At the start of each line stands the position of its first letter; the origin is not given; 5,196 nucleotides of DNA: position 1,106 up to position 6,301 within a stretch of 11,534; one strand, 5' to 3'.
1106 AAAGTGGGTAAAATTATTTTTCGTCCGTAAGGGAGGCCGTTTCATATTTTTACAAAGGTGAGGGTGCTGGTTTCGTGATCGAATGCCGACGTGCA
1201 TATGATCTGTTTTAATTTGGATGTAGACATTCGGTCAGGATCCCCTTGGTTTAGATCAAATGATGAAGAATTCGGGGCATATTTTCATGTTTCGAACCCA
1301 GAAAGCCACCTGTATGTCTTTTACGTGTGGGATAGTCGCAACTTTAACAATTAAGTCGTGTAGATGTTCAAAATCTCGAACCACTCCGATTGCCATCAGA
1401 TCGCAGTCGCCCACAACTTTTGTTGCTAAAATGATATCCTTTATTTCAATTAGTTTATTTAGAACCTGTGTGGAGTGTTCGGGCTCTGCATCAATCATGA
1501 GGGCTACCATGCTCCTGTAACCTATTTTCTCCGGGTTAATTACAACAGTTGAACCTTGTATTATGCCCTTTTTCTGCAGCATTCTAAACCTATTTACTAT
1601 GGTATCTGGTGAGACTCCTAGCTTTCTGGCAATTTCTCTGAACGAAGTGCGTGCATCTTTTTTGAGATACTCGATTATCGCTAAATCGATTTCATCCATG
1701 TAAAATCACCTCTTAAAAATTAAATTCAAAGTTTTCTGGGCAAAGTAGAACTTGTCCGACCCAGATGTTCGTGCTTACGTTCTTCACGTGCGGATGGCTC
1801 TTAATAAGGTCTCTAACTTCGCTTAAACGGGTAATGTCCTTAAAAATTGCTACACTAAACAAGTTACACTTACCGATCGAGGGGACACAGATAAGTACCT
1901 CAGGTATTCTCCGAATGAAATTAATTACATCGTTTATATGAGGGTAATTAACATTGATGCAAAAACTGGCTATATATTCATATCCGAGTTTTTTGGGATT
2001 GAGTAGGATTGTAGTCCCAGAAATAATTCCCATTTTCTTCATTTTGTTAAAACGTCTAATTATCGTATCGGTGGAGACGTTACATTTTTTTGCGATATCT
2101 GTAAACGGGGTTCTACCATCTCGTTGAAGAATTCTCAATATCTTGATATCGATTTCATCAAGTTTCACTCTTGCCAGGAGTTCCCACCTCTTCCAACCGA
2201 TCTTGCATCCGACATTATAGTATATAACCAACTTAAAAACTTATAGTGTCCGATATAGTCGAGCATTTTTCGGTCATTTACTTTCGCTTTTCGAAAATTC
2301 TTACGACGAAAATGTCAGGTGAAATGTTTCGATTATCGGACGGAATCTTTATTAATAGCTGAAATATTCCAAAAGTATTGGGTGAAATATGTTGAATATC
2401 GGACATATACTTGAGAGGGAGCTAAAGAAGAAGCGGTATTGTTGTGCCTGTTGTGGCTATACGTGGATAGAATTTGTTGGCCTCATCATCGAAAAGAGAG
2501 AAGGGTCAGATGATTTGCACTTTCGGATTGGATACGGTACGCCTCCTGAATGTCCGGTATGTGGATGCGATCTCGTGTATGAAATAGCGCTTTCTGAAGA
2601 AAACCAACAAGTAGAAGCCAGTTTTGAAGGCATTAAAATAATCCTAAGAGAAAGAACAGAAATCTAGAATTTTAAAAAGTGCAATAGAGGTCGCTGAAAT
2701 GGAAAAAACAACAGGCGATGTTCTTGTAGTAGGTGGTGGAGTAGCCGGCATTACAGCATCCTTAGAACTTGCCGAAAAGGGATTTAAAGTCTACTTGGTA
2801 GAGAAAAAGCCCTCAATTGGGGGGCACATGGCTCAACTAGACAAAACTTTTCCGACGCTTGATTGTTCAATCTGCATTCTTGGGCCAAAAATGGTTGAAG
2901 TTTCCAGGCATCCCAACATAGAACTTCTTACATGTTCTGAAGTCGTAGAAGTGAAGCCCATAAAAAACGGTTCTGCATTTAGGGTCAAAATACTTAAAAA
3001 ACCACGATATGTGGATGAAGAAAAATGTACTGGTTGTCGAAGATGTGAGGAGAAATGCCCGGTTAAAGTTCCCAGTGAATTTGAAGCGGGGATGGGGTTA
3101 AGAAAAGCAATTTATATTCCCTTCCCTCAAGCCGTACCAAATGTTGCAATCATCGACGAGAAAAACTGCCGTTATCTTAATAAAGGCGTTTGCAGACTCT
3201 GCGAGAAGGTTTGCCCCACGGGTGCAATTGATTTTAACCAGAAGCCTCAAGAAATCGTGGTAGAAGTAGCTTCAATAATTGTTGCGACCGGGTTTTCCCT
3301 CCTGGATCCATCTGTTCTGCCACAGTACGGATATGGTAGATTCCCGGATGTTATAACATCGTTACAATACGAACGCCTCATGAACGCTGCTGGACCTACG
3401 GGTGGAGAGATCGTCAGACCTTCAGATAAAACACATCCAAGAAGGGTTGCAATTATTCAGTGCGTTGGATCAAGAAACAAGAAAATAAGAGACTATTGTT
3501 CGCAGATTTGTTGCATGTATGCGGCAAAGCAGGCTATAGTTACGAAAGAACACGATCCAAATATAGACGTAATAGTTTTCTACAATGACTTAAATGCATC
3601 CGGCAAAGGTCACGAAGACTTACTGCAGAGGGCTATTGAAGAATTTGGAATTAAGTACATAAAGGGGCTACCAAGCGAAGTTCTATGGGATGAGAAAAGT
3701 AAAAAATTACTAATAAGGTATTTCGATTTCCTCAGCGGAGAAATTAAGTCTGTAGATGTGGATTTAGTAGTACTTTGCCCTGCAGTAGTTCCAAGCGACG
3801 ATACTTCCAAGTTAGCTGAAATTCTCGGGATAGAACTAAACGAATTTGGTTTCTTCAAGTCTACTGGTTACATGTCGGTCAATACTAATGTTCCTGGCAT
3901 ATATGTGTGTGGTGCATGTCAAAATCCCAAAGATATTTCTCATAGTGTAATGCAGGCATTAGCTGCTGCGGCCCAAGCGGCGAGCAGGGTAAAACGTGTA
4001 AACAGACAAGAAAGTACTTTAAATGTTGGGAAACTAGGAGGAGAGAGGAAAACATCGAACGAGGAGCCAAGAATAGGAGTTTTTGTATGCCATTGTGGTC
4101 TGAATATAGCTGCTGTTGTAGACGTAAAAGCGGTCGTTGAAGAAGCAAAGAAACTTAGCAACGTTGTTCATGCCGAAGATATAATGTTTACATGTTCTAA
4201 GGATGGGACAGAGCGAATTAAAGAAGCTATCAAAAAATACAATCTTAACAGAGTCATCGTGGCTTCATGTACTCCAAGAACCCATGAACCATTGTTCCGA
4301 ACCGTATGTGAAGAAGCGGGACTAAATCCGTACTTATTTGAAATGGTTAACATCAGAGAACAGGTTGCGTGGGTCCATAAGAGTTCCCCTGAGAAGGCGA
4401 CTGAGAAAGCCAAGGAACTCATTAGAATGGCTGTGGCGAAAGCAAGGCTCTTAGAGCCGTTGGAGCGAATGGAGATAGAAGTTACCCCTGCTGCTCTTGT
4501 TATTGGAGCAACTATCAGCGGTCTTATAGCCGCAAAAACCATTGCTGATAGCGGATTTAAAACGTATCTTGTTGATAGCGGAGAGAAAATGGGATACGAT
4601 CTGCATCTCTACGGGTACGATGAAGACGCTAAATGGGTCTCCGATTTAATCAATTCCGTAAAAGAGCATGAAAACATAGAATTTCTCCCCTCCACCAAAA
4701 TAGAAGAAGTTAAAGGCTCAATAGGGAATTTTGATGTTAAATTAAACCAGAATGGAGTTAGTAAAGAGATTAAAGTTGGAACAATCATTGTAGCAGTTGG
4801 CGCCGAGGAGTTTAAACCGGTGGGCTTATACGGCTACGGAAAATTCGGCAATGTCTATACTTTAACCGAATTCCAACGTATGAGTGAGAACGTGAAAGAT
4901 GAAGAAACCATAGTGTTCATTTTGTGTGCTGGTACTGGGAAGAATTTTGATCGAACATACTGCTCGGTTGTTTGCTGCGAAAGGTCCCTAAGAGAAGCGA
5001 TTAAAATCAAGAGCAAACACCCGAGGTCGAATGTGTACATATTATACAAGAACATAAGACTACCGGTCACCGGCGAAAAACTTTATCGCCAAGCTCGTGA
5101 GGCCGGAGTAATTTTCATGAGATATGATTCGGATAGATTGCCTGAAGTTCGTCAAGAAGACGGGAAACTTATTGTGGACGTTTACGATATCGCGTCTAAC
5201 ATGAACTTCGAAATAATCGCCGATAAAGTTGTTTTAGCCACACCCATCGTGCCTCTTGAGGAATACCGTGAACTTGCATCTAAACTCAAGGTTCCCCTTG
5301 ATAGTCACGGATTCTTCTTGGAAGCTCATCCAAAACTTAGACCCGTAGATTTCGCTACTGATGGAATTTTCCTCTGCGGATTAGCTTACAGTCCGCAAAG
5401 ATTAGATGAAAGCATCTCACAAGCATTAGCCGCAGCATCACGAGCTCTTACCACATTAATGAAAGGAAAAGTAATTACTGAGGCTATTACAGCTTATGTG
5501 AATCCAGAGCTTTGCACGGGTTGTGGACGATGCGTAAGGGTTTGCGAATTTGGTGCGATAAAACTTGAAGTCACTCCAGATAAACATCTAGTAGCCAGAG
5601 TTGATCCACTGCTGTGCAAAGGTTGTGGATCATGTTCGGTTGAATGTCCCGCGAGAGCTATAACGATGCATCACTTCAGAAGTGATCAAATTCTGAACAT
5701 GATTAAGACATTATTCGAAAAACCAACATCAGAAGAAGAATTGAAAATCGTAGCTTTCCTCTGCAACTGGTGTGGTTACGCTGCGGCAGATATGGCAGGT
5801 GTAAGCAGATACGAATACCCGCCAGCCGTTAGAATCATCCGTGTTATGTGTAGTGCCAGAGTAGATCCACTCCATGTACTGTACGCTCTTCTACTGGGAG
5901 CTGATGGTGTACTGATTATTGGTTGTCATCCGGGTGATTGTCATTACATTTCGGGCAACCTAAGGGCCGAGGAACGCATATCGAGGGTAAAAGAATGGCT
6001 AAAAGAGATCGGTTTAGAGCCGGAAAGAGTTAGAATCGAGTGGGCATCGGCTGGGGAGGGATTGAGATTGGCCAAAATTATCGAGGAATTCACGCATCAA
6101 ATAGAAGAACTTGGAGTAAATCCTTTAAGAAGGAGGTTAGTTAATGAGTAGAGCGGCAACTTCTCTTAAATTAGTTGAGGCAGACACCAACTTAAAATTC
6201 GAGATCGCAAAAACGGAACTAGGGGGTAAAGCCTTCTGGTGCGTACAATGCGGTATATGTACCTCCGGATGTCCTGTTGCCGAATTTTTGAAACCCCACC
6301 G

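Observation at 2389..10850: One operon joins HdrA-MvhD/HdrC/HdrB, an FrhB-type protein and split glutamate synthase subunits: candidate Hdr-coupled glutamate-synthase-like redox complex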

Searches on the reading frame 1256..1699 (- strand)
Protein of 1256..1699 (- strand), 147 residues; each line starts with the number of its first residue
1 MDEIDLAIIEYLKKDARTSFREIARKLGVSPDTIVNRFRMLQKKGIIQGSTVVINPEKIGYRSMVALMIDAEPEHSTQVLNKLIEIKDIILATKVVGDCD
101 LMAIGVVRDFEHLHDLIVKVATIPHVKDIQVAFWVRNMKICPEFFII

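Call 3: search_protein_families(library=pfam, proteins=[window:1256-1699:-], max_evalue=0.01)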
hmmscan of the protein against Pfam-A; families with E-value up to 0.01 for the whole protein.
window:1256-1699:- (147 aa): 21 families
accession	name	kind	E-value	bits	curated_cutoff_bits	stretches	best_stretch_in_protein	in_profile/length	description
PF13404.12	HTH_AsnC-type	-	3.2e-14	52.9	27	1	1-41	1-41/42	AsnC-type helix-turn-helix domain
PF13412.12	HTH_24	-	3.2e-14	52.7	21.9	1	1-48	1-48/48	Winged helix-turn-helix DNA-binding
PF01037.27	AsnC_trans_reg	-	1.1e-09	38.5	25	1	68-133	2-69/73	Lrp/AsnC ligand binding domain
PF08279.18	HTH_11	-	6.1e-06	26.5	25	1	7-61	4-54/55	HTH domain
PF18024.7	HTH_50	-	2.3e-05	24.4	27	1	17-39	23-45/50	Helix-turn-helix domain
PF13730.12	HTH_36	-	9.9e-05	22.5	25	1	18-47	26-55/55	Helix-turn-helix domain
PF13545.12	HTH_Crp_2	-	0.0001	22.6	27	1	20-56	25-64/70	Crp-like helix-turn-helix domain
PF13936.12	HTH_38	-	0.00012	22.1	27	1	15-36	18-39/44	Helix-turn-helix domain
PF13542.12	HTH_Tnp_ISL3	-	0.00013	21.8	27.4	1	8-39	20-48/51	Helix-turn-helix domain of transposase family ISL3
PF01638.23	HxlR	-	0.00038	20.7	20.8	1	12-62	14-64/91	HxlR-like helix-turn-helix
PF01726.22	LexA_DNA_bind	-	0.00062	19.9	23.7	1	19-48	27-57/65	LexA DNA binding domain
PF08220.18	HTH_DeoR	-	0.00069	19.8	21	1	7-47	4-44/57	DeoR-like helix-turn-helix domain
PF19187.6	HTH_PafC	-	0.00091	19.5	32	1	6-47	7-48/115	PafC helix-turn-helix domain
PF22451.2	NirdL-like_HTH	-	0.0011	19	27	1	20-47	19-46/47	Siroheme decarboxylase NirDL-like HTH domain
PF01022.26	HTH_5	-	0.0014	18.9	22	1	6-48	5-46/47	Bacterial regulatory protein, arsR family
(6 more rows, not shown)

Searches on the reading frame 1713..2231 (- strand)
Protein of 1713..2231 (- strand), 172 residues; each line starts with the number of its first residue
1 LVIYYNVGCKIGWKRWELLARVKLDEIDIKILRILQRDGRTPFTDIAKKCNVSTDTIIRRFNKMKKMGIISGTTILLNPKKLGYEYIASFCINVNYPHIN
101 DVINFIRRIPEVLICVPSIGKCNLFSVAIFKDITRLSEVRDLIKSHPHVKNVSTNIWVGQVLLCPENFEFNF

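Call 3: search_protein_families(library=pfam, proteins=[window:1713-2231:-], max_evalue=0.01)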
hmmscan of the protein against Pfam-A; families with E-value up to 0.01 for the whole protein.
window:1713-2231:- (172 aa): 11 families
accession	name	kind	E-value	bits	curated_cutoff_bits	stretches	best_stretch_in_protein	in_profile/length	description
PF13404.12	HTH_AsnC-type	-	7e-17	61.4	27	1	24-65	1-42/42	AsnC-type helix-turn-helix domain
PF13412.12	HTH_24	-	3.3e-15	55.8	21.9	1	24-70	1-47/48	Winged helix-turn-helix DNA-binding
PF22451.2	NirdL-like_HTH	-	4.2e-08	33.1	27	1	28-70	1-46/47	Siroheme decarboxylase NirDL-like HTH domain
PF01037.27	AsnC_trans_reg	-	2.7e-07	30.8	25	1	92-156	3-69/73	Lrp/AsnC ligand binding domain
PF08279.18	HTH_11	-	1.8e-06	28.1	25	1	30-84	4-54/55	HTH domain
PF13542.12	HTH_Tnp_ISL3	-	0.00028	20.7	27.4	1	40-62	26-48/51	Helix-turn-helix domain of transposase family ISL3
PF01047.28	MarR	-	0.00048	20.4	24.6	1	29-71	6-48/59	MarR family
PF13545.12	HTH_Crp_2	-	0.00054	20.3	27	1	44-82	26-67/70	Crp-like helix-turn-helix domain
PF13730.12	HTH_36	-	0.001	19.3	25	1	44-70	29-55/55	Helix-turn-helix domain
PF01022.26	HTH_5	-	0.0016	18.7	22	1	29-71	5-46/47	Bacterial regulatory protein, arsR family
PF08220.18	HTH_DeoR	-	0.0068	16.6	21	0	30-70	4-44/57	DeoR-like helix-turn-helix domain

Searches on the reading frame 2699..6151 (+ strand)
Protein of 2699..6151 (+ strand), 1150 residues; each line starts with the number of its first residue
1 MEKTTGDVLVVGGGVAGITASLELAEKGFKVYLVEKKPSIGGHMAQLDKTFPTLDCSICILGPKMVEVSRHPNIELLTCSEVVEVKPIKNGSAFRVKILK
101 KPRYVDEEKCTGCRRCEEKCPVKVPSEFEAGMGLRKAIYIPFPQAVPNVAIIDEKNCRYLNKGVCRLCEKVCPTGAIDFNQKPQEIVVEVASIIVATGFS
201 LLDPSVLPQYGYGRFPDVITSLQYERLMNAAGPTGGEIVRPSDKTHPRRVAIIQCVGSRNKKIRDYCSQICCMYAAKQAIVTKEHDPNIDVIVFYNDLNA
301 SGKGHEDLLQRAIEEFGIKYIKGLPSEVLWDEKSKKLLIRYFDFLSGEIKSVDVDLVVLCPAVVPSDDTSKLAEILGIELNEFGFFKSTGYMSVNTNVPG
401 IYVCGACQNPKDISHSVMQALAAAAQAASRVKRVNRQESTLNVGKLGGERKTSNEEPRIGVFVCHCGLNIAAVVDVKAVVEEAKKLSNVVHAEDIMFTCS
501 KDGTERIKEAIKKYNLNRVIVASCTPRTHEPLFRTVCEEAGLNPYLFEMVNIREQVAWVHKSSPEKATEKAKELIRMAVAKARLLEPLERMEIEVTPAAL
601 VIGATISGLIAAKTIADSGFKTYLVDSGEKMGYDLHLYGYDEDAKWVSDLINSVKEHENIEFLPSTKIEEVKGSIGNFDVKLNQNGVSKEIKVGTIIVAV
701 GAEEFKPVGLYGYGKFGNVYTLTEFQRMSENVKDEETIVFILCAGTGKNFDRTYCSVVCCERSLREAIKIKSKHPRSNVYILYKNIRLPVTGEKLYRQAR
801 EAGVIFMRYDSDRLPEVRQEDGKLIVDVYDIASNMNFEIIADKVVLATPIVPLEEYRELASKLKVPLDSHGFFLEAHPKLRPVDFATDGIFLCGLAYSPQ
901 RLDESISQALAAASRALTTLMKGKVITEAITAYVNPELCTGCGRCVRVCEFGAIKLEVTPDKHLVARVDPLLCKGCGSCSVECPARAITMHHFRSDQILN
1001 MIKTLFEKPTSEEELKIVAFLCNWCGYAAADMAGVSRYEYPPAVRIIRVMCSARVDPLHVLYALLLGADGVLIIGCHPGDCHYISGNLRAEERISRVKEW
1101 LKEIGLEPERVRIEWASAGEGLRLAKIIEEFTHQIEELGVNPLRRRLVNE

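Call 3: search_protein_families(library=pfam, proteins=[window:2699-6151:+], max_evalue=0.01)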
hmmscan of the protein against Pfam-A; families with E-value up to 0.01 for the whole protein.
window:2699-6151:+ (1150 aa): 28 families (the best 25 are shown)
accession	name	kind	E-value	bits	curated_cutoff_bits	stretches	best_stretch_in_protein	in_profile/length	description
PF02662.21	FlpD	-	1e-53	181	22.3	1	1017-1139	1-123/123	Methyl-viologen-reducing hydrogenase, delta subunit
PF07992.20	Pyr_redox_2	-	7.6e-25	88.4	26.1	3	600-739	4-146/291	Pyridine nucleotide-disulphide oxidoreductase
PF00037.32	Fer4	-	4e-22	77.5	21.1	4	933-955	2-24/24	4Fe-4S binding domain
PF12837.12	Fer4_6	-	2.2e-17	62.5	25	3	932-954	2-24/24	4Fe-4S binding domain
PF12831.13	FAD_oxidored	-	3.9e-13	49.9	27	1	7-45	1-39/416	FAD dependent oxidoreductase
PF13450.12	NAD_binding_8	-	1e-12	48.6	21.9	1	10-46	1-37/68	NAD(P)-binding Rossmann-like domain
PF00890.30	FAD_binding_2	-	4.3e-12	46.4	20.4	1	7-45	1-39/414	FAD binding domain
PF12838.12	Fer4_7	-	8.4e-12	45.8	27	4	939-987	2-52/52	4Fe-4S dicluster domain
PF12797.12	Fer4_2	-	6.9e-10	38.7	24.5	2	103-122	3-22/22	4Fe-4S binding domain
PF03486.20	HI0933_like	-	4.2e-09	36.6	50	1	7-42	2-37/244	HI0933-like protein Rossmann domain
PF25160.1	LdpA_Fe-S-bd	-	5.6e-09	36.1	27.6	1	929-955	17-44/49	LdpA Fe-S cluster-binding domain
PF13484.11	Fer4_16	-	7.5e-09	36.7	30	1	109-174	1-65/66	4Fe-4S double cluster binding domain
PF01946.23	Thi4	-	3.8e-08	33.3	26.2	1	5-45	17-58/235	Thi4 family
PF14697.11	Fer4_21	-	6e-08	33.1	35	2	932-990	1-59/59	4Fe-4S dicluster domain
PF01266.30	DAO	-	9.9e-08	32.3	27.9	1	7-42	1-36/353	FAD dependent oxidoreductase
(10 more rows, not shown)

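Call 45: search_solved_structures(query=window:2699-6151:+, max_evalue=1e-10, show_alignments=1)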
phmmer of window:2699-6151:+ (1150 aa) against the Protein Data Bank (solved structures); distinct sequences matched with E-value up to 1e-10: 12.
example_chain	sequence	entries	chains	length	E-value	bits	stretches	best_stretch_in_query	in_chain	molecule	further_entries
5odc_A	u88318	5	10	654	3.1e-211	707.4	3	8-379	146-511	Heterodisulfide reductase, subunit A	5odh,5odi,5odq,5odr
8rvu_a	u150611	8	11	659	1.1e-206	692.3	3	8-385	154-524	H(2):CoB-CoM heterodisulfide,ferredoxin reductase subunit A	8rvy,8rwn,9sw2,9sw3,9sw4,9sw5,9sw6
8rvv_A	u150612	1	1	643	7.3e-203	679.7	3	8-379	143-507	H(2):CoB-CoM heterodisulfide,ferredoxin reductase subunit A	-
9sfi_A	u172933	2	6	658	5.1e-184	617.2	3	8-388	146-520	CoB--CoM heterodisulfide reductase iron-sulfur subunit A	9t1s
7bkb_A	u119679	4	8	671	2e-154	519.3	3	8-385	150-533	CoB--CoM heterodisulfide reductase iron-sulfur subunit A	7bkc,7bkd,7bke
6tjr_A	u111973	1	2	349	1.1e-43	152.5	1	187-437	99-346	Fumarate reductase/succinate dehydrogenase flavoprotein domain protein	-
7bkb_F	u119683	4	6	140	1.6e-41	145.3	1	1016-1144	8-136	F420-non-reducing hydrogenase subunit D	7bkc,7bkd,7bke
5odc_D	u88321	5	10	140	3.7e-41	144.2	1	1011-1146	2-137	Methyl-viologen reducing hydrogenase subunit D | Methyl-viologen reducing hydrogenase, subunit D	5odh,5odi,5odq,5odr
9sw2_D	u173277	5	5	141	7.9e-39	136.5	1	1011-1148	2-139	F420-non-reducing hydrogenase iron-sulfur subunit D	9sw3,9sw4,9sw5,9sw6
8rvu_F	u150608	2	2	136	8e-38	133.1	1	1014-1145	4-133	Methyl viologen-reducing hydrogenase, subunit D-related protein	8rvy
8rvv_F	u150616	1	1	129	2.7e-37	131.3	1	1014-1139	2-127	Methyl viologen-reducing hydrogenase, subunit D-related protein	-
9sfi_K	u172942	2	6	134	8.5e-27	96.6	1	1016-1144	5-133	F420-non-reducing hydrogenase subunit delta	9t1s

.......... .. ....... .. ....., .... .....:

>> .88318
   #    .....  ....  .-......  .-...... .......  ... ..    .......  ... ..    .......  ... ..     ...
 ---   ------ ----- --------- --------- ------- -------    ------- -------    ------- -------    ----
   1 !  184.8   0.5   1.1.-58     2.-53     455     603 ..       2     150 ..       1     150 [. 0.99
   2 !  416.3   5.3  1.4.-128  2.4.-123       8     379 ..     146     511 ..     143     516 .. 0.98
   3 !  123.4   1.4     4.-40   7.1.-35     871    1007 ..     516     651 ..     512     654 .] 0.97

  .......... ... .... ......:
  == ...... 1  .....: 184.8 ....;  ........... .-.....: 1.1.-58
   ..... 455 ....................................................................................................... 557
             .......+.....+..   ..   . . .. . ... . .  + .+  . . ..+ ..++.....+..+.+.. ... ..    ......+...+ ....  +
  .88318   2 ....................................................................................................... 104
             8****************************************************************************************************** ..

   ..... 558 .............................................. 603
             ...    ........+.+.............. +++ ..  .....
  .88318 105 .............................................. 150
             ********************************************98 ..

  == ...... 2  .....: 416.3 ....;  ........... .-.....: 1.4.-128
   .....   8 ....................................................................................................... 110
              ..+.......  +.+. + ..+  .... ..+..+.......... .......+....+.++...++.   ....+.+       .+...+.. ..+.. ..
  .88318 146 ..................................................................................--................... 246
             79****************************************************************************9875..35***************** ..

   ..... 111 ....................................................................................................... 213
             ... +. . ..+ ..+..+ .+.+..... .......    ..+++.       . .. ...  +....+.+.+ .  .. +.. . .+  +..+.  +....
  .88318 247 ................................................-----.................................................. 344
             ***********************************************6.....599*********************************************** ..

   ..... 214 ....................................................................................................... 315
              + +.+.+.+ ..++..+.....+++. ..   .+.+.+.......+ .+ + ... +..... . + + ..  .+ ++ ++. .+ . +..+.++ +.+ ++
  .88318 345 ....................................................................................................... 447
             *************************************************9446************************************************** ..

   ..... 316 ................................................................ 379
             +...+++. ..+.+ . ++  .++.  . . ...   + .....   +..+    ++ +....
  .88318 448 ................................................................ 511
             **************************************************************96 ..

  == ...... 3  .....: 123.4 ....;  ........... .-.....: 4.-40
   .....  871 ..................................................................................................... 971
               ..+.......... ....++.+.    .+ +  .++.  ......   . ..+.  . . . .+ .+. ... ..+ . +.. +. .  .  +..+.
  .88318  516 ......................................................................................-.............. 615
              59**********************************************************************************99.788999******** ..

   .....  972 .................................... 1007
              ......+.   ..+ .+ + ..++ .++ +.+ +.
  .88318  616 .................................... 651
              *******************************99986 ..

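Call 55: search_protein_families(library=ncbifam, proteins=[window:2699-6151:+], max_evalue=0.001)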
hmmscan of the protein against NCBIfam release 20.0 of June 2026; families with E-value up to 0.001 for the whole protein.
window:2699-6151:+ (1150 aa): 133 families (the best 25 are shown)
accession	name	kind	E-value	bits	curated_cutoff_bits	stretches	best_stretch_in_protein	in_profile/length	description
NF040770.1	hetero_SS_HdrA2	exception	0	1191.1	1100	3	5-433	139-562/777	CoB-CoM heterodisulfide reductase HdrA2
NF041891.1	hdrA_Methbact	equivalog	7.3e-242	804.8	1300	3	3-433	131-558/762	ferredoxin:CoB-CoM heterodisulfide reductase subunit HdrA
NF041778.1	hetero_SS_HdrA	equivalog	9.1e-235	781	1400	3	7-429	144-568/771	ferredoxin:CoB-CoM heterodisulfide reductase subunit HdrA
NF045873.1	F420_non_VhuD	exception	8.3e-36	123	215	1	1016-1144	3-131/132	F420-non-reducing hydrogenase iron-sulfur subunit VhuD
NF009410.0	PRK12771.1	subfamily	1.1e-15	57.3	516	1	3-44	136-177/566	NAD(P)-binding protein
TIGR01944.1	rnfB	subfamily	1.1e-13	51.2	68.7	2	906-996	84-168/190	RnfABCDGE type electron transport complex subunit B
TIGR01372.1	soxA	subfamily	3.5e-12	45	1164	1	6-50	169-213/996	sarcosine oxidase subunit alpha family protein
NF038196.1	ferrodoxin_EFR1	subfamily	5e-12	46.4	75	1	921-992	169-233/242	EFR1 family ferrodoxin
TIGR03467.1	HpnE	equivalog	1.5e-11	44.3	283.05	1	8-44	1-37/430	hydroxysqualene dehydroxylase HpnE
TIGR01350.1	lipoamide_DH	equivalog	2.8e-11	42.8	408.8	1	7-42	3-37/461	dihydrolipoyl dehydrogenase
TIGR01292.1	TRX_reduct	equivalog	3e-11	42.7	343.45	0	343-431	216-296/300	thioredoxin-disulfide reductase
NF007205.0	PRK09626.1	equivalog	4.3e-11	42.8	93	1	927-990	7-73/105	2-oxoglutarate-acceptor oxidoreductase subunit OorD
NF005691.0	PRK07494.1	equivalog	3.5e-10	39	459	1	2-40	5-43/404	UbiH/UbiF family hydroxylase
NF045637.1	carotdesatCrtDProt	equivalog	4.7e-10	38.6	580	1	8-55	1-48/485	1-hydroxycarotenoid 3,4-desaturase CrtD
TIGR00292.1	TIGR00292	equivalog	5.3e-10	39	148.3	1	5-47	21-63/254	sulfide-dependent adenosine diphosphate thiazole synthase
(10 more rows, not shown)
